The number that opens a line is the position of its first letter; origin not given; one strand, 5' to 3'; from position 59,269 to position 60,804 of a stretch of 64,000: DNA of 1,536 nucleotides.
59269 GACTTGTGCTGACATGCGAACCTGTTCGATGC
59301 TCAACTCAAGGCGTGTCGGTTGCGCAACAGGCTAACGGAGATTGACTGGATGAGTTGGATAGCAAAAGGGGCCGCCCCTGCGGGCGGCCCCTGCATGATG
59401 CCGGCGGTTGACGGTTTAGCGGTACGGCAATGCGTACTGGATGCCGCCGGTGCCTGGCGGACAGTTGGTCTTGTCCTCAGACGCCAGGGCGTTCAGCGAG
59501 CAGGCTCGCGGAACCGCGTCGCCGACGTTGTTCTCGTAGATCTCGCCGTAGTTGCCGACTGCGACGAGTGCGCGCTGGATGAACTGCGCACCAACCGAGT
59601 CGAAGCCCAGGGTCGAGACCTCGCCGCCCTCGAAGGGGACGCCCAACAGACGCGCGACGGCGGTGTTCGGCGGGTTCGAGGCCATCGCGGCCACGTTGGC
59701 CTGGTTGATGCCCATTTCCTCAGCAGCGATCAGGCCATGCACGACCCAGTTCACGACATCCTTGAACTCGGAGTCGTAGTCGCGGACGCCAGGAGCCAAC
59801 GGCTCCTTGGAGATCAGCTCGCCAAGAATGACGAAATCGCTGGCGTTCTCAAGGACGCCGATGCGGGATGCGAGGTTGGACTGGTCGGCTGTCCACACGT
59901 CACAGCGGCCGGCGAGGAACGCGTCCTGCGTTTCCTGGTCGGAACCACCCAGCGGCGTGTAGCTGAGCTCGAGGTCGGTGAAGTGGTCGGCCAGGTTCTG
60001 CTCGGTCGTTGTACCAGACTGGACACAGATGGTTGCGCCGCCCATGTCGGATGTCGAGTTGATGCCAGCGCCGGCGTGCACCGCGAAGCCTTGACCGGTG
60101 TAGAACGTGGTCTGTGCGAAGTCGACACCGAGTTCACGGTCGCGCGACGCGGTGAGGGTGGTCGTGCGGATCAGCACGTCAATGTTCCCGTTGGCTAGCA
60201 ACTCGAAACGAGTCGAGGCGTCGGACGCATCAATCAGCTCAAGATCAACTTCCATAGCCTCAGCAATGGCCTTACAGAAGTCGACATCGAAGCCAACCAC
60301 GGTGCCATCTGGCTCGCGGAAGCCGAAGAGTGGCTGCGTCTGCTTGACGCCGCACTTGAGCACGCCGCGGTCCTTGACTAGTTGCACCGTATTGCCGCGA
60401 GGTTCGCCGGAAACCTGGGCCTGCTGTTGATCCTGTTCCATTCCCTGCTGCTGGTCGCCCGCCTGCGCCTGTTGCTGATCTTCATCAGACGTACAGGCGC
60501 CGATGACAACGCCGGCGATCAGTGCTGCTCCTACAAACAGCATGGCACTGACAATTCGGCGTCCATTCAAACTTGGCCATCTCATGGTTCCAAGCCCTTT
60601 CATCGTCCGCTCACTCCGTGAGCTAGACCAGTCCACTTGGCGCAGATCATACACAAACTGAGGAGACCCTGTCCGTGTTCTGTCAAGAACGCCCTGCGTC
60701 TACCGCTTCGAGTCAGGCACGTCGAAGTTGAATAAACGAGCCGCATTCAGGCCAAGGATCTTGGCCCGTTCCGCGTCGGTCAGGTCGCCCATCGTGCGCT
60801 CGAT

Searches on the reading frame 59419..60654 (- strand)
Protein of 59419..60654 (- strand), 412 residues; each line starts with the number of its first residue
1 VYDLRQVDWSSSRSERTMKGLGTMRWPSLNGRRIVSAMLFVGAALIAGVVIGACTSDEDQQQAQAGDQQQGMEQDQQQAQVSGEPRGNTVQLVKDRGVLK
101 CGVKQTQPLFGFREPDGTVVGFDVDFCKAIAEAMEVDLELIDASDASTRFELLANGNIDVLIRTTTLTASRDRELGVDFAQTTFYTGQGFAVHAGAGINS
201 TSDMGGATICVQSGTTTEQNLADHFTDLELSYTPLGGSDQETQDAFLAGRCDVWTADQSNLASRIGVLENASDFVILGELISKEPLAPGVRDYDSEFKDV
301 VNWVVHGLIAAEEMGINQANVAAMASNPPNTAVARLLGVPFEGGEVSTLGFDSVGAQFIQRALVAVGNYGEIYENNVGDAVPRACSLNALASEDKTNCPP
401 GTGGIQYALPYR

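Call 7: search_protein_families(library=pfam, proteins=[window:59419-60654:-], max_evalue=0.01)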
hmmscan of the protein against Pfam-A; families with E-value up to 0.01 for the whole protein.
window:59419-60654:- (412 aa): 2 families
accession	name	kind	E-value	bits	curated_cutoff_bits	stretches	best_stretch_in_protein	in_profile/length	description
PF00497.25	SBP_bac_3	-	2e-19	70.1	26.4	1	99-313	1-121/132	Bacterial extracellular solute-binding proteins, family 3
PF09084.16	NMT1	-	0.0026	18.1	20.5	1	135-229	20-116/216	NMT1/THI5 like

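Call 8: search_protein_families(library=ncbifam, proteins=[window:59419-60654:-], max_evalue=0.01)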
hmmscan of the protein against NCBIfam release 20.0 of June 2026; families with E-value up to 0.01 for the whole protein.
window:59419-60654:- (412 aa): 13 families
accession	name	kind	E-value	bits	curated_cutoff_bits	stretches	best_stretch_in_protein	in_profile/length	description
TIGR01096.1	3A0103s03R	subfamily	5.8e-47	160.3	256.35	1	89-306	17-234/250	lysine/arginine/ornithine ABC transporter substrate-binding protein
NF008426.0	PRK11260.1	equivalog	1.4e-15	57.3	312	1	88-306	32-244/266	cystine ABC transporter substrate-binding protein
NF008885.0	PRK11917.1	equivalog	1.8e-14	53.9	373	1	90-261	31-204/259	bifunctional adhesin/ABC transporter aspartate/glutamate-binding protein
NF008063.0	PRK10797.1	subfamily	2.7e-14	53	375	1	75-303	18-251/302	glutamate/aspartate ABC transporter substrate-binding protein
NF052427.1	StpK7MSMEG_1200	equivalog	7.5e-14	51.1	900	1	33-220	299-480/601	serine/threonine protein kinase StpK7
NF007029.0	PRK09495.1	equivalog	1.3e-09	38.2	303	1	110-234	38-159/248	glutamine ABC transporter substrate-binding protein GlnH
NF008112.0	PRK10859.1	equivalog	1.2e-07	30.6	354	1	86-224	32-167/483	membrane-bound lytic murein transglycosylase MltF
NF041765.1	ArtJ_Ecoli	equivalog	4.1e-06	26.6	510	1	100-228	24-148/243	arginine ABC transporter substrate-binding protein ArtJ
NF011586.0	PRK15010.1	equivalog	6.6e-06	25.9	440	1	100-268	29-192/260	lysine/arginine/ornithine ABC transporter substrate-binding protein ArgT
NF011965.0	PRK15437.1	equivalog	7.8e-06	25.6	459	1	100-270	29-194/260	histidine ABC transporter substrate-binding protein HisJ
NF011583.0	PRK15007.1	subfamily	0.00016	21.1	358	1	107-255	31-172/243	arginine ABC transporter substrate-binding protein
NF041764.1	ArtI_Ecoli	equivalog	0.00026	20.5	522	1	107-253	31-170/243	arginine ABC transporter substrate-binding protein ArtI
TIGR04262.1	orph_peri_GRRM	subfamily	0.0016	17.7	190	1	101-266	5-168/257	extracellular substrate binding-like orphan protein GrrP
